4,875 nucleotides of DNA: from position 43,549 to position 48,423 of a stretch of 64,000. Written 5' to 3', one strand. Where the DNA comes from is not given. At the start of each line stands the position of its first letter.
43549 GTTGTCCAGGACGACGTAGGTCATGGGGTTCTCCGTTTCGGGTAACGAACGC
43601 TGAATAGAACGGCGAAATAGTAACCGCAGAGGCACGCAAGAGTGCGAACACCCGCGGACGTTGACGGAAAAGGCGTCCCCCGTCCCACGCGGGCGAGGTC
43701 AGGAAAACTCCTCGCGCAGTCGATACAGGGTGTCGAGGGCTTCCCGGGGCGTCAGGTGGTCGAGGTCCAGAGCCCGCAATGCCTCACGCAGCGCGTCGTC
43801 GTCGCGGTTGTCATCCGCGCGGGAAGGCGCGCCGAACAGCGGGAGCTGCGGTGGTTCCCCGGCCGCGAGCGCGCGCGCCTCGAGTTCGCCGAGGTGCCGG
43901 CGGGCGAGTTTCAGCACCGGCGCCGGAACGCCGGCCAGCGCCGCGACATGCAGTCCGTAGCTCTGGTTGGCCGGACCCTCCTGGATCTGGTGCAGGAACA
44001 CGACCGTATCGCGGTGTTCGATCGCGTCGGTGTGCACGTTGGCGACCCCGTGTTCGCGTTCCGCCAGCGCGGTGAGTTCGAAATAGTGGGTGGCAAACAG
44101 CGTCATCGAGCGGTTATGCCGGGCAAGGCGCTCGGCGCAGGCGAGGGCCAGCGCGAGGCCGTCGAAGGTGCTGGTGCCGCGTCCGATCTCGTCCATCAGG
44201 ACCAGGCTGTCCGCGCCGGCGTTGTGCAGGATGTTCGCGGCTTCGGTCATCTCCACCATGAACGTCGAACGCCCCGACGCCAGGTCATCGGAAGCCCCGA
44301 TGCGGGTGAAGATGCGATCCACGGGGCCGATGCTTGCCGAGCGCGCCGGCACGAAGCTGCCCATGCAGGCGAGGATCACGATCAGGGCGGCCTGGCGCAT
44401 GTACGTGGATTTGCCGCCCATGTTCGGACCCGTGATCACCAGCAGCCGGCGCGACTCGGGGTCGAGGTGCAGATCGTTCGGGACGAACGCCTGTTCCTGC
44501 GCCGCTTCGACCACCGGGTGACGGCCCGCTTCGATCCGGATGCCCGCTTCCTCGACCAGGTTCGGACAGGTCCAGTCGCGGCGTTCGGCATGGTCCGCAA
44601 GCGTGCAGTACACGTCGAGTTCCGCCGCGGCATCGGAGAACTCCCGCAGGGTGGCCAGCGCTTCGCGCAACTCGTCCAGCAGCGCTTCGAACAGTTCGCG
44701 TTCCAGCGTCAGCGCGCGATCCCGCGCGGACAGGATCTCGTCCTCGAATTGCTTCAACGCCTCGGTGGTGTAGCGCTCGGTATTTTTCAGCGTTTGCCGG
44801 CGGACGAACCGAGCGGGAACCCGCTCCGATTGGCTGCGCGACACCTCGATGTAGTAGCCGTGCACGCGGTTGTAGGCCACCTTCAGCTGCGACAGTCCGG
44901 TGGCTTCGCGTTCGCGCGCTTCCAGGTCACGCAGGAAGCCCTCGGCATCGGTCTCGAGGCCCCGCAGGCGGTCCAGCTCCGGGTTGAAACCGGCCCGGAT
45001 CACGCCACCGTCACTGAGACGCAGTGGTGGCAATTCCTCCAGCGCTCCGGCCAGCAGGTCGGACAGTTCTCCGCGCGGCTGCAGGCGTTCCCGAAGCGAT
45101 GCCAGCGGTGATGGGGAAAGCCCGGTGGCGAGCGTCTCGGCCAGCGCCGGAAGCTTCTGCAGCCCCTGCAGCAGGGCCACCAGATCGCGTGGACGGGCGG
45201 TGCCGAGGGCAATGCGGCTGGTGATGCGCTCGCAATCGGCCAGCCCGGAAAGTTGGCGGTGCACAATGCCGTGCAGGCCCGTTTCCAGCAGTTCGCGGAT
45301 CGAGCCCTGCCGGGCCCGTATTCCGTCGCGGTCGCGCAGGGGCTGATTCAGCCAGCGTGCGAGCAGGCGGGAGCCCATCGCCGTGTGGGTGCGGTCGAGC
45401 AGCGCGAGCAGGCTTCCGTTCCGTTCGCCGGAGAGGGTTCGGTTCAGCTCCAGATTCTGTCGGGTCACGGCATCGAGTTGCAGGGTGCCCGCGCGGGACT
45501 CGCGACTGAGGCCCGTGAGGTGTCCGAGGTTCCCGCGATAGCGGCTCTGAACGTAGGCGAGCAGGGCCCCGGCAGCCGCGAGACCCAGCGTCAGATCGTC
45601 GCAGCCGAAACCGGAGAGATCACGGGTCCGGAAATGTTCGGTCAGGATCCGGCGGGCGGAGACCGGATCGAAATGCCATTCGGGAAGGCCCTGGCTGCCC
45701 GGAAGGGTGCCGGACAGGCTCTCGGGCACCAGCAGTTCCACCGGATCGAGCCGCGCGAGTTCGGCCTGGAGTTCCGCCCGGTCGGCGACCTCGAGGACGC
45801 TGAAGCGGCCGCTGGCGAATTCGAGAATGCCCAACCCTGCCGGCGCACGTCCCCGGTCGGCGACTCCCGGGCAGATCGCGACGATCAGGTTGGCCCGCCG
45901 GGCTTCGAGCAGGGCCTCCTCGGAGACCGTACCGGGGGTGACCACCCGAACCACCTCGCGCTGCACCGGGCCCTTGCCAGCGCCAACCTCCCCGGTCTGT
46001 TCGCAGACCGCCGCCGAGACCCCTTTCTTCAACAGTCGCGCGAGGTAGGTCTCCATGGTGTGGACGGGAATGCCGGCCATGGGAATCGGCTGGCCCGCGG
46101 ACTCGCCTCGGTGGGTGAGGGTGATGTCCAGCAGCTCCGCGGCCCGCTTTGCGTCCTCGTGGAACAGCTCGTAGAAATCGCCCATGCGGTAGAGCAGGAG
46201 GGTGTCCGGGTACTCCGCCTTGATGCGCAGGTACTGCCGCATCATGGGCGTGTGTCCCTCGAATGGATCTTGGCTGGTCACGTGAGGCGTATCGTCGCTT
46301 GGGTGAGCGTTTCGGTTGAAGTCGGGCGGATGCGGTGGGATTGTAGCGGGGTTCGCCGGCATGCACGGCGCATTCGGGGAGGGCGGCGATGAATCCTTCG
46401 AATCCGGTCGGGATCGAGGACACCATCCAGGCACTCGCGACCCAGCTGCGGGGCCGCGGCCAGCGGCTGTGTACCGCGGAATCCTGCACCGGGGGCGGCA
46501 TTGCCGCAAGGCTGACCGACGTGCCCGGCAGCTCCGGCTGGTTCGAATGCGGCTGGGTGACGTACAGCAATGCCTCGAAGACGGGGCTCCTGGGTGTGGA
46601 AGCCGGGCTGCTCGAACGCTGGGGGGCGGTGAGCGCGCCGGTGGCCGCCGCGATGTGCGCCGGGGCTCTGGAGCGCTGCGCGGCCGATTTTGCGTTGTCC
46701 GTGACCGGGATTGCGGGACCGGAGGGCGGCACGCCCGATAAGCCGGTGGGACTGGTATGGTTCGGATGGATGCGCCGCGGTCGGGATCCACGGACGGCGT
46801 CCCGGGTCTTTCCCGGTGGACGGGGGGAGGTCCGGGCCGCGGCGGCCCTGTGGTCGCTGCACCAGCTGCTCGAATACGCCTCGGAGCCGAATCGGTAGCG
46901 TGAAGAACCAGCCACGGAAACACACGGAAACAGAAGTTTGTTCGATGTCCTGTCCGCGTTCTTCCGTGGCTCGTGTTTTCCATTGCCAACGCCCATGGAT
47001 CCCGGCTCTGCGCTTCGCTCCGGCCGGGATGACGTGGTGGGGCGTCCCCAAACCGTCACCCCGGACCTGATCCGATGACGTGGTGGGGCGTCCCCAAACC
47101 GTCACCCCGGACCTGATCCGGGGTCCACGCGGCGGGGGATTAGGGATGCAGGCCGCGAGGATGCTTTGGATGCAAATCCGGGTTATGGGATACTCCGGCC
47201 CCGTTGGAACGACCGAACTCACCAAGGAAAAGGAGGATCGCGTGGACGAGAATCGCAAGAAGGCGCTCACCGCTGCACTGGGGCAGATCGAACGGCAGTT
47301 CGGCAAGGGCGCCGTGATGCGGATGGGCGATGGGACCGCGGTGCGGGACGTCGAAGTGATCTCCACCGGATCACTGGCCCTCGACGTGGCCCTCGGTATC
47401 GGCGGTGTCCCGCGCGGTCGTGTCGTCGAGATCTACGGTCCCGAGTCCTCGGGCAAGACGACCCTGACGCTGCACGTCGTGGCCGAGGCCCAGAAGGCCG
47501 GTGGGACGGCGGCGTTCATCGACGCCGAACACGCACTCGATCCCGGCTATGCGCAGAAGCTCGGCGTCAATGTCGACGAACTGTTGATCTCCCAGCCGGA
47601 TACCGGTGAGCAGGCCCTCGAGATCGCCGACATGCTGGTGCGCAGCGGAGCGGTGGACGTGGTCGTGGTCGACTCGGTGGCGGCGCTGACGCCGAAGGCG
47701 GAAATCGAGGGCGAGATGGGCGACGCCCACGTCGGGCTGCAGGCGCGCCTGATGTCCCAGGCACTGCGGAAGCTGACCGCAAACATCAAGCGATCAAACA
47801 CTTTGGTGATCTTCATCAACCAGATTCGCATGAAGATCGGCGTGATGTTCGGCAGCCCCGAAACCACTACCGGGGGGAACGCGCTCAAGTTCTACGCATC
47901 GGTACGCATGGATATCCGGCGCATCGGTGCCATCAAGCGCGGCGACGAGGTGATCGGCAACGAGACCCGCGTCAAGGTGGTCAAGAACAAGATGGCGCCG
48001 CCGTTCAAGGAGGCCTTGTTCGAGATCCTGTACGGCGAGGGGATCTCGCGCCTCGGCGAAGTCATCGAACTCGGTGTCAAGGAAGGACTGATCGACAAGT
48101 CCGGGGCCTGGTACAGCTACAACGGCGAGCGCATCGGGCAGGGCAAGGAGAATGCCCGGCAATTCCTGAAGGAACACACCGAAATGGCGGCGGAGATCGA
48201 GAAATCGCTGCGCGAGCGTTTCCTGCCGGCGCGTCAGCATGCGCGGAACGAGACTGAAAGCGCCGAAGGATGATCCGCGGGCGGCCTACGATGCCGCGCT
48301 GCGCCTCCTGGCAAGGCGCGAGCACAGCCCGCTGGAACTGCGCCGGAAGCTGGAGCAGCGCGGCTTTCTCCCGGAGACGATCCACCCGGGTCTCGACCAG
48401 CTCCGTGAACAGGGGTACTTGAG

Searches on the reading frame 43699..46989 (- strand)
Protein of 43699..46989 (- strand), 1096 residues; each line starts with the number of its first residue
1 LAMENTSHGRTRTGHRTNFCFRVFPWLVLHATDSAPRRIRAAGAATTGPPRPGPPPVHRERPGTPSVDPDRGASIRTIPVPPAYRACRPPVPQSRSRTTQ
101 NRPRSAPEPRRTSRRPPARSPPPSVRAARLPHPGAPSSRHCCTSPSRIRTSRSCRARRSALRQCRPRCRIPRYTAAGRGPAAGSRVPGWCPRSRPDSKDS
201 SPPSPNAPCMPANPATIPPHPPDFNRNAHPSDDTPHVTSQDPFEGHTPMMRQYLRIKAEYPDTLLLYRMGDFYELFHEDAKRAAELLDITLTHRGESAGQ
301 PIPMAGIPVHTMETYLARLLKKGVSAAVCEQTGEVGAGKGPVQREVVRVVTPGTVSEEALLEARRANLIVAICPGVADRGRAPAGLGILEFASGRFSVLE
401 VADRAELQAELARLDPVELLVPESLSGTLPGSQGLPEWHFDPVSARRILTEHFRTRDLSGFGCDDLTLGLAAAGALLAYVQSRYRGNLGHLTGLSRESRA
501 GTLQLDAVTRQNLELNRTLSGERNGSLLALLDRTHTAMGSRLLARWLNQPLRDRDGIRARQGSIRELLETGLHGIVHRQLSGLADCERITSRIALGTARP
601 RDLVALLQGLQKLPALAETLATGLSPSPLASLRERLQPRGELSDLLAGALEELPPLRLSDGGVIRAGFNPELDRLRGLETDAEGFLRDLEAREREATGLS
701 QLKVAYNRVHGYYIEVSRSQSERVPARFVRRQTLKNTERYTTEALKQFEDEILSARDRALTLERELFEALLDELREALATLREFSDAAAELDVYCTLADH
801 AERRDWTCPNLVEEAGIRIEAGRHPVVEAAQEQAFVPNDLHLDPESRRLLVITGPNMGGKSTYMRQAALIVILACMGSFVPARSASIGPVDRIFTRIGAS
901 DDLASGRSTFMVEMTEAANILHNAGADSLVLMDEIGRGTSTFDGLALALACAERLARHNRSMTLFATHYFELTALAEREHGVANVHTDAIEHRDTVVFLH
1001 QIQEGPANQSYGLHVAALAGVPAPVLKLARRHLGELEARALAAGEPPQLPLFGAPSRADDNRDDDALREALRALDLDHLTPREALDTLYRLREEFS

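Call 71: search_protein_families(library=pfam, proteins=[window:43699-46989:-], max_evalue=0.00001)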
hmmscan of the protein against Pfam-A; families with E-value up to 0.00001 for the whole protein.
window:43699-46989:- (1096 aa): 5 families
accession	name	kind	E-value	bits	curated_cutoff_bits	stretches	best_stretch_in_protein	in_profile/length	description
PF00488.27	MutS_V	-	3.2e-83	278.8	30.2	1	850-1037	1-188/188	MutS domain V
PF05192.23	MutS_III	-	5.4e-47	161.1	34.1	1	509-798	2-194/194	MutS domain III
PF01624.25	MutS_I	-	3.6e-41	140.4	20.6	1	247-358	1-112/113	MutS domain I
PF05190.23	MutS_IV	-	2.7e-29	101.7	22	1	667-757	1-91/92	MutS family domain IV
PF05188.22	MutS_II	-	9.7e-23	81.5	25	1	367-491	1-132/133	MutS domain II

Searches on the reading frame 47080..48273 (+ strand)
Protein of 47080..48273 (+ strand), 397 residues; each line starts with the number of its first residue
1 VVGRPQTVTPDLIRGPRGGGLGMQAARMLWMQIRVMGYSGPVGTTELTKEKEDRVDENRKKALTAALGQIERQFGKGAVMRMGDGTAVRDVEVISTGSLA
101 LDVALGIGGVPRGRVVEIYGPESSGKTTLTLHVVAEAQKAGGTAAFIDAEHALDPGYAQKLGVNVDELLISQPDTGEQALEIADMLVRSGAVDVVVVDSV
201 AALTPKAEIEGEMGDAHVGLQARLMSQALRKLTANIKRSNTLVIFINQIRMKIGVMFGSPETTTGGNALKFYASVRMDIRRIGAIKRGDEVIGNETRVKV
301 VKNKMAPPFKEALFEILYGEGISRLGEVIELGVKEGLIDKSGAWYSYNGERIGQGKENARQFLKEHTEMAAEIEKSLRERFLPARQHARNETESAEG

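Call 71: search_protein_families(library=pfam, proteins=[window:47080-48273:+], max_evalue=0.00001)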
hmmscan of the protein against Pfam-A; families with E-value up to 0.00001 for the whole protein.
window:47080-48273:+ (397 aa): 3 families
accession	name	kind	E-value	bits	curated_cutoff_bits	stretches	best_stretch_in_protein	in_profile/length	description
PF00154.27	RecA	-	1.6e-145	483.8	27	1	61-323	1-262/262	recA bacterial DNA recombination protein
PF21096.2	RecA_C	-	4e-26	91.4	27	1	326-381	1-56/57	RecA C-terminal domain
PF08423.17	Rad51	-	7.6e-09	35.6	22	1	92-288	6-214/244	Rad51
